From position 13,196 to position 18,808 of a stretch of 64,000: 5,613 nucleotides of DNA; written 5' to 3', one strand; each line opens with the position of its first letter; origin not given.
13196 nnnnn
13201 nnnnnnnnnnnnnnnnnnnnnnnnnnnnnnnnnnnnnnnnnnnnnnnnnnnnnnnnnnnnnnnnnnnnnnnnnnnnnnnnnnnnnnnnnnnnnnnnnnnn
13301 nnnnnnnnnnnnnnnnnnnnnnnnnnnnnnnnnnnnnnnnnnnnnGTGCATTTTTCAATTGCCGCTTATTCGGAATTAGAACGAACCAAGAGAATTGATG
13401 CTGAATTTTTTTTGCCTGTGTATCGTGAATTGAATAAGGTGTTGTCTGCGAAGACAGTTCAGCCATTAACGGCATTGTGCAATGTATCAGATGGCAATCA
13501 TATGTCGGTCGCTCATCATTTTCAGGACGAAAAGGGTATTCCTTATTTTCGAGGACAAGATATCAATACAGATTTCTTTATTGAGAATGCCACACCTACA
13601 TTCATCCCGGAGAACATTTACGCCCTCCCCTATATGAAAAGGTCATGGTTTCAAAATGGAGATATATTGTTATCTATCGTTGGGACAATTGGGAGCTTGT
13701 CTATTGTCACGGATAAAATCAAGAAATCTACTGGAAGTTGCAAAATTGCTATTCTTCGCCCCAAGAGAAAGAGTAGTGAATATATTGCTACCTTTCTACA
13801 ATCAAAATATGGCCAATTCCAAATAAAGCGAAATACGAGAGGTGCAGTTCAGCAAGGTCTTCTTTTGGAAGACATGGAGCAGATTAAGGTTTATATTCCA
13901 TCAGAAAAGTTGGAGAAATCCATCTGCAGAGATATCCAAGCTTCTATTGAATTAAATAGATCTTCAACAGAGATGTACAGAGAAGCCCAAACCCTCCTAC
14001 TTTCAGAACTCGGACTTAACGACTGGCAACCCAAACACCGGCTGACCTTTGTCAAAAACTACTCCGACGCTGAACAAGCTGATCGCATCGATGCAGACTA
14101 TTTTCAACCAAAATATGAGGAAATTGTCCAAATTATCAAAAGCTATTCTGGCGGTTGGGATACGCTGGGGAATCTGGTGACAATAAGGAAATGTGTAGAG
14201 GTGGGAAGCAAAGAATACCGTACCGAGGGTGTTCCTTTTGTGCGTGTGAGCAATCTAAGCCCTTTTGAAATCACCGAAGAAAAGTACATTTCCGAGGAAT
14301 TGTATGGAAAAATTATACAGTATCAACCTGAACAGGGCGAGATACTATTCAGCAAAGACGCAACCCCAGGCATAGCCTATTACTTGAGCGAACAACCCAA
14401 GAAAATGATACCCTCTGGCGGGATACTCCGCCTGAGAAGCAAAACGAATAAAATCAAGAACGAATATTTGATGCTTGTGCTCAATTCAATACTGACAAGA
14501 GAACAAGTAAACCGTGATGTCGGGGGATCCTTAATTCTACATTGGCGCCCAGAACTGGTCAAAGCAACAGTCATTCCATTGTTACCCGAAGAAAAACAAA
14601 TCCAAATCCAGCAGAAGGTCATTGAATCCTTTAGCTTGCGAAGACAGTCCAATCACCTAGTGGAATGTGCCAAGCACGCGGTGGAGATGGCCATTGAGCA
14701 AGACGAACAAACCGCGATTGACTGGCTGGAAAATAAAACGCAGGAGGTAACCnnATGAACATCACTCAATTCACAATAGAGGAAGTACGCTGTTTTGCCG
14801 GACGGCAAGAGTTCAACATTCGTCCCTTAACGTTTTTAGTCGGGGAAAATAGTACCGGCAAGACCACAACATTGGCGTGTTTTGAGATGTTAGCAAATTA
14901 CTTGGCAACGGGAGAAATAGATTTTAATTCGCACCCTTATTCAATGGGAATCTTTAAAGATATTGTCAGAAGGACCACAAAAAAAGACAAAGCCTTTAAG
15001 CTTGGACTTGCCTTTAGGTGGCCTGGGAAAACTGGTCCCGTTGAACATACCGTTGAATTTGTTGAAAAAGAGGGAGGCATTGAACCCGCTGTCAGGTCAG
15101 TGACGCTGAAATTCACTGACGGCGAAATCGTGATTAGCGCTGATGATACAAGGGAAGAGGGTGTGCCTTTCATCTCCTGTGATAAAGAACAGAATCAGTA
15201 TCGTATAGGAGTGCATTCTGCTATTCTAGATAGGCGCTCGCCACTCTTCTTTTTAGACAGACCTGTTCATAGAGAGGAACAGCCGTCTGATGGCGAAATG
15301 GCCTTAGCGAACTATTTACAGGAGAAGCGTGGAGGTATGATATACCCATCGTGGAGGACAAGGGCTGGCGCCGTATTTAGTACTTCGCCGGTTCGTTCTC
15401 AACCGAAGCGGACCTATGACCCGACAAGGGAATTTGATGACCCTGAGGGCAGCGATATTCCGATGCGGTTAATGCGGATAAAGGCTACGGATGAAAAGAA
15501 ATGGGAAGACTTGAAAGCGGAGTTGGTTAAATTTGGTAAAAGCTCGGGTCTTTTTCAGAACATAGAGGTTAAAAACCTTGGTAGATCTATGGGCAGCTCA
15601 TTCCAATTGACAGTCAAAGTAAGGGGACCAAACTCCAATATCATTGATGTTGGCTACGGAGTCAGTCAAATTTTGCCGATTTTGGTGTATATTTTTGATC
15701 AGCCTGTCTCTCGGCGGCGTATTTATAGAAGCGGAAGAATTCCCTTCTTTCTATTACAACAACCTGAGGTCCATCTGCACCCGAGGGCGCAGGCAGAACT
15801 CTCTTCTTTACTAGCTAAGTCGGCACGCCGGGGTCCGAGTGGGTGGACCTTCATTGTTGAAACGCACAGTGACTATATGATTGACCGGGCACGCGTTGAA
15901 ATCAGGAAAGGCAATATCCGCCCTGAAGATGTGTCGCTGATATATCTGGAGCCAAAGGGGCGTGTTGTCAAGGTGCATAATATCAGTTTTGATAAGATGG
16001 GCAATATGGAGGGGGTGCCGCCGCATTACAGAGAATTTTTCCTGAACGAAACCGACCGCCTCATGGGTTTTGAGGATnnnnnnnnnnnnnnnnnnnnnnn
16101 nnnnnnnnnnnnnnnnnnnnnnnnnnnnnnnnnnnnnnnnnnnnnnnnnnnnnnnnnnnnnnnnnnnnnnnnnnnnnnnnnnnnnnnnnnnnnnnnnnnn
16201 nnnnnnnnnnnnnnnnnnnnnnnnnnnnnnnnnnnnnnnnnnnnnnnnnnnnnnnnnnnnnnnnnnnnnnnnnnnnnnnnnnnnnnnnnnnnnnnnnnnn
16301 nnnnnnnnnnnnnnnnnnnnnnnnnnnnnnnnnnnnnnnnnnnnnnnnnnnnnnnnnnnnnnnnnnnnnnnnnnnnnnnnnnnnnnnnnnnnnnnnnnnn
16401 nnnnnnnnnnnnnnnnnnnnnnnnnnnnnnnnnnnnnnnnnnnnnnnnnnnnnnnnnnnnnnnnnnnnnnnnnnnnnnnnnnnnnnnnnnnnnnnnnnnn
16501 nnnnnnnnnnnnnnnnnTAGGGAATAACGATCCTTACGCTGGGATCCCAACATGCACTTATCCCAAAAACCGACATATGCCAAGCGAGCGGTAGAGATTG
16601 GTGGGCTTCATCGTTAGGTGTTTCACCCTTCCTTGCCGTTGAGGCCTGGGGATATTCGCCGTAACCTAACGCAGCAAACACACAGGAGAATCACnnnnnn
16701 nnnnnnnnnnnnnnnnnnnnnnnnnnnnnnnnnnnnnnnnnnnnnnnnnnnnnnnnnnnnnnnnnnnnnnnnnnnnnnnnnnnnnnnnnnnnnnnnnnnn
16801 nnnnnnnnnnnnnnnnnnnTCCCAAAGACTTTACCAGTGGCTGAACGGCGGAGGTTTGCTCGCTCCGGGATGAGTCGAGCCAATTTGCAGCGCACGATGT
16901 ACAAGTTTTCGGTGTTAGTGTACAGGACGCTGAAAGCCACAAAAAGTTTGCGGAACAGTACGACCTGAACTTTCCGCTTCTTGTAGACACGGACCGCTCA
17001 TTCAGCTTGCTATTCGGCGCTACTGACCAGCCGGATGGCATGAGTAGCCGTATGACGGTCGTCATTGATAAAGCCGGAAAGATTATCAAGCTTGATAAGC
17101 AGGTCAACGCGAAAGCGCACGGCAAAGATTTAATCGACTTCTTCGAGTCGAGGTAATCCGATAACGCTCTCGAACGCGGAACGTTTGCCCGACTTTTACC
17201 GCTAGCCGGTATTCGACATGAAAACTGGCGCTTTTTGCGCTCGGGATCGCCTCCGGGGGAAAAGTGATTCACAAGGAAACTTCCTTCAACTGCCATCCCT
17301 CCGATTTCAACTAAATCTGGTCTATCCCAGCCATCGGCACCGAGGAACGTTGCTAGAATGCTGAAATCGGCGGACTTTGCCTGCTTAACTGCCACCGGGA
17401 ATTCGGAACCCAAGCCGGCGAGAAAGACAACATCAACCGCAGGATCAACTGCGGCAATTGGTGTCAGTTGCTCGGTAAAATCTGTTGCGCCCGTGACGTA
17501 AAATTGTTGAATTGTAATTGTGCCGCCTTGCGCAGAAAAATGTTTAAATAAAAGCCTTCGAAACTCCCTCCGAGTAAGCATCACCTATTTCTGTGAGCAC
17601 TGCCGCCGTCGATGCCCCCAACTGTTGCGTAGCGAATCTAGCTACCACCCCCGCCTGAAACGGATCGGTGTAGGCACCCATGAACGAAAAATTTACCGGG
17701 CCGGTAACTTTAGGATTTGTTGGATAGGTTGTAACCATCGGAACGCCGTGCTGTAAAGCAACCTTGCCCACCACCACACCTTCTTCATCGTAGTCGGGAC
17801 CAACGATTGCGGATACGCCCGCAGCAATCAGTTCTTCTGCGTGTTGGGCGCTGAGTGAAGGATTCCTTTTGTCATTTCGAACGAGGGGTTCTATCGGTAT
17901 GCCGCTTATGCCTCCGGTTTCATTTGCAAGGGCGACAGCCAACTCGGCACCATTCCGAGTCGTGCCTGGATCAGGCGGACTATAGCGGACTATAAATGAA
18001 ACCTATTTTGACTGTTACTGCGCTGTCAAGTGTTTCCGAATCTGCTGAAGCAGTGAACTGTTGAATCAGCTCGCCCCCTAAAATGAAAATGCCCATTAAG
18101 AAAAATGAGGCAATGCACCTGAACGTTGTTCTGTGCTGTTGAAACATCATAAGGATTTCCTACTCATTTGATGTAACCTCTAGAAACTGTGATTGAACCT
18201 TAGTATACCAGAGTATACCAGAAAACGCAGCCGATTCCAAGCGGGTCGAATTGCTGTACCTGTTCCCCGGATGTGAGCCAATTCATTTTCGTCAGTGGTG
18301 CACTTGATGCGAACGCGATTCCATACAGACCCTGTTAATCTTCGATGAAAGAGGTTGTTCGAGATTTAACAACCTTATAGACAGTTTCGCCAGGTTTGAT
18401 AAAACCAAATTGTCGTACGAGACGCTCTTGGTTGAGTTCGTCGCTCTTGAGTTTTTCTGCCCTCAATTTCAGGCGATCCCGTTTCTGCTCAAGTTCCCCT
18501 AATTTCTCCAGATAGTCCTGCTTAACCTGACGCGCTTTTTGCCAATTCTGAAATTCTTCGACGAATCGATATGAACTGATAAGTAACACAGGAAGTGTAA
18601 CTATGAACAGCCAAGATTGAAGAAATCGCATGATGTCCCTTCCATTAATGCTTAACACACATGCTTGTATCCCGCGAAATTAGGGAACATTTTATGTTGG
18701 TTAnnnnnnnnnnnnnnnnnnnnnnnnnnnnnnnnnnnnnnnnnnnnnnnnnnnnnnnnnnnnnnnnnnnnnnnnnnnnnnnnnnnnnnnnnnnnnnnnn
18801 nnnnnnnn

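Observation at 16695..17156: Hidden selenoprotein: BCP peroxiredoxin with Sec at the peroxidatic site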

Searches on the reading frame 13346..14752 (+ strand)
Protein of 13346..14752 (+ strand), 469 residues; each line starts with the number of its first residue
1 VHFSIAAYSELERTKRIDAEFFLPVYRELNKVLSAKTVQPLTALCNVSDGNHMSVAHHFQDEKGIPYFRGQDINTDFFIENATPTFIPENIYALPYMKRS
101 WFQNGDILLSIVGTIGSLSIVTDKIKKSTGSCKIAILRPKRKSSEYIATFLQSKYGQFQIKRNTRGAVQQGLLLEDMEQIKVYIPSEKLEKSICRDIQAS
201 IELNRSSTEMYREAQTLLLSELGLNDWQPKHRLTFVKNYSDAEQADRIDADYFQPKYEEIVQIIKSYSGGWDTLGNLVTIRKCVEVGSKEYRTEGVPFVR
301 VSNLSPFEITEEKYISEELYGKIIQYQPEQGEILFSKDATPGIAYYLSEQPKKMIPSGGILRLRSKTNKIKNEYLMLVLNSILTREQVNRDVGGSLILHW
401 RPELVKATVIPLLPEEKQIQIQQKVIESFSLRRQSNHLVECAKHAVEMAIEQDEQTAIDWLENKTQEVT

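Call 37: search_protein_families(library=pfam, proteins=[window:13346-14752:+], max_evalue=0.001)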
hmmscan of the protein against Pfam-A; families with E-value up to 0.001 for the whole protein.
window:13346-14752:+ (469 aa): 1 family
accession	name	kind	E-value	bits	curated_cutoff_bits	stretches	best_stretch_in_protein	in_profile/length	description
PF01420.25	Methylase_S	-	3.9e-16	60.1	22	2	41-193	9-145/168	Type I restriction modification DNA specificity domain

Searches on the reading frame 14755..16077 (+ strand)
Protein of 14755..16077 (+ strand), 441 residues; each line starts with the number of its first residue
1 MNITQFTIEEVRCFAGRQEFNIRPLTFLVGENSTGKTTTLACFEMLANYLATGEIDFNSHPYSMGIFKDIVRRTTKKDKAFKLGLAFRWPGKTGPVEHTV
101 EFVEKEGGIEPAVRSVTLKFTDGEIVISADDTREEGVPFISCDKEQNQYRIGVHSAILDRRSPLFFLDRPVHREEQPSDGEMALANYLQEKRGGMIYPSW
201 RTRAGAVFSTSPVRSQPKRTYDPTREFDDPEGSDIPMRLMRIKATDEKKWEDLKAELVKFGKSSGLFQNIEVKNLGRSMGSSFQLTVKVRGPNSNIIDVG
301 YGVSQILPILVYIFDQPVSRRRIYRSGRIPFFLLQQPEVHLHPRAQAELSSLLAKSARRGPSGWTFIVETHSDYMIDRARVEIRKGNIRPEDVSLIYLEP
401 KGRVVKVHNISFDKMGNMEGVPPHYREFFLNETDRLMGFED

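Call 37: search_protein_families(library=pfam, proteins=[window:14755-16077:+], max_evalue=0.001)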
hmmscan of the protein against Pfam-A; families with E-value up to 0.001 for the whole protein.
window:14755-16077:+ (441 aa): 3 families
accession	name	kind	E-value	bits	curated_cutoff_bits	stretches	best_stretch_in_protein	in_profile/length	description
PF13175.12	AAA_15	-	4.7e-17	63.1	32.1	2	243-376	254-374/374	AAA ATPase domain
PF13304.12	AAA_21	-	3.2e-16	60.7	27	1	216-377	166-304/304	AAA domain, putative AbiEii toxin, Type IV TA system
PF13476.12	AAA_23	-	7.3e-05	23.9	27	1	7-49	3-45/201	AAA domain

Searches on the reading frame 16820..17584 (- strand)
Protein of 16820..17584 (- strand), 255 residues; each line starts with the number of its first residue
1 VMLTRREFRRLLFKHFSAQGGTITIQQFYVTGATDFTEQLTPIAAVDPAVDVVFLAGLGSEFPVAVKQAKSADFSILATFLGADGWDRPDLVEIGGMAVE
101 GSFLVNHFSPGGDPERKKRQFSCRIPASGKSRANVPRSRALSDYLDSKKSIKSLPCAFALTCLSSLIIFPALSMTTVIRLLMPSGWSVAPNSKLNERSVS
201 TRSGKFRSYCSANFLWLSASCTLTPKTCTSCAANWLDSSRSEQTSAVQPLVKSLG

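Call 37: search_protein_families(library=pfam, proteins=[window:16820-17584:-], max_evalue=0.001)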
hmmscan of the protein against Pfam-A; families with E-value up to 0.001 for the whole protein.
window:16820-17584:- (255 aa): 1 family
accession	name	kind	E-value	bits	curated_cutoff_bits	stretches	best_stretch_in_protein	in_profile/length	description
PF13458.12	Peripla_BP_6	-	5.7e-10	39.8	31.7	1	14-126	157-266/343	Periplasmic binding protein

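Call 67: list_cluster_members(proteins=[window:16695-16841:+, window:17007-17153:+, window:16820-17584:-, window:42415-42561:-, P0002, P0001])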
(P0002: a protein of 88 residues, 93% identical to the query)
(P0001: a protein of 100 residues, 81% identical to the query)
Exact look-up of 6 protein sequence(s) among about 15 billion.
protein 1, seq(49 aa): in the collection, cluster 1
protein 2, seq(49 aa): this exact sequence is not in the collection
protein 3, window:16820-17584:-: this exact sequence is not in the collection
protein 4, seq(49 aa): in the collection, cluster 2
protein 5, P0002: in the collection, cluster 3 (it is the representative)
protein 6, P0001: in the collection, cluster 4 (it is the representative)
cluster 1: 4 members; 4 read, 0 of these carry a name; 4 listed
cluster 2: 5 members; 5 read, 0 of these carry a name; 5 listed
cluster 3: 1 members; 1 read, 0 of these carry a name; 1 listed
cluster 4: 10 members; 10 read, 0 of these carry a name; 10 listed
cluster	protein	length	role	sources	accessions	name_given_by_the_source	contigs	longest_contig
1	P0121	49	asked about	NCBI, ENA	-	-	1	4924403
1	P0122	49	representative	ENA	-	-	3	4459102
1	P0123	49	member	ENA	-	-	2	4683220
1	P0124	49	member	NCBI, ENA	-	-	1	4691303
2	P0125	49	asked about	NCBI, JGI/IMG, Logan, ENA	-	-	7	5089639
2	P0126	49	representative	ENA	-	-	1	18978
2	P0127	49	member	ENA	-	-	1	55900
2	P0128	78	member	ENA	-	-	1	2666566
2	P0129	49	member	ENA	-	-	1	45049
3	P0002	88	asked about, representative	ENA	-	-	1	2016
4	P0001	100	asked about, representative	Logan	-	-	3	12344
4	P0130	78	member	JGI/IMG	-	-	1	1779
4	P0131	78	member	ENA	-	-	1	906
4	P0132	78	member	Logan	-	-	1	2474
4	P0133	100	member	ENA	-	-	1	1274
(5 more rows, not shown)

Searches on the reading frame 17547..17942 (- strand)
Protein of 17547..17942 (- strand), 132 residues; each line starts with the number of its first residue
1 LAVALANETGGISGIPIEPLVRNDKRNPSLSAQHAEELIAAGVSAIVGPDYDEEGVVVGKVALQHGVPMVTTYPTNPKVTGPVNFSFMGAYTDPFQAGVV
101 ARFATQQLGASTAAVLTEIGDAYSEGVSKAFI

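Call 37: search_protein_families(library=pfam, proteins=[window:17547-17942:-], max_evalue=0.001)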
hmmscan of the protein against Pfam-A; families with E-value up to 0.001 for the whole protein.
window:17547-17942:- (132 aa): 3 families
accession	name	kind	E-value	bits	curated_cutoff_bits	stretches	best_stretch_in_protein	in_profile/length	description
PF13458.12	Peripla_BP_6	-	1.8e-17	64.5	31.7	1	1-119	27-144/343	Periplasmic binding protein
PF01094.35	ANF_receptor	-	2.6e-07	30.5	25.4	1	2-131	9-139/353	Receptor family ligand binding region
PF13433.12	Peripla_BP_5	-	0.00014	21.5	27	1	1-48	26-74/363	Periplasmic binding protein domain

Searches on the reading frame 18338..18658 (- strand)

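Call 37: search_protein_families(library=pfam, proteins=[window:18338-18658:-], max_evalue=0.001)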
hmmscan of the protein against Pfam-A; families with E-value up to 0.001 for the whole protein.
window:18338-18658:- (107 aa): 1 family
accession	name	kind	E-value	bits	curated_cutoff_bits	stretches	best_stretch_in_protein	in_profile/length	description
PF04977.20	DivIC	-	1.3e-09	38.2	28.9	1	25-98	5-79/80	Septum formation initiator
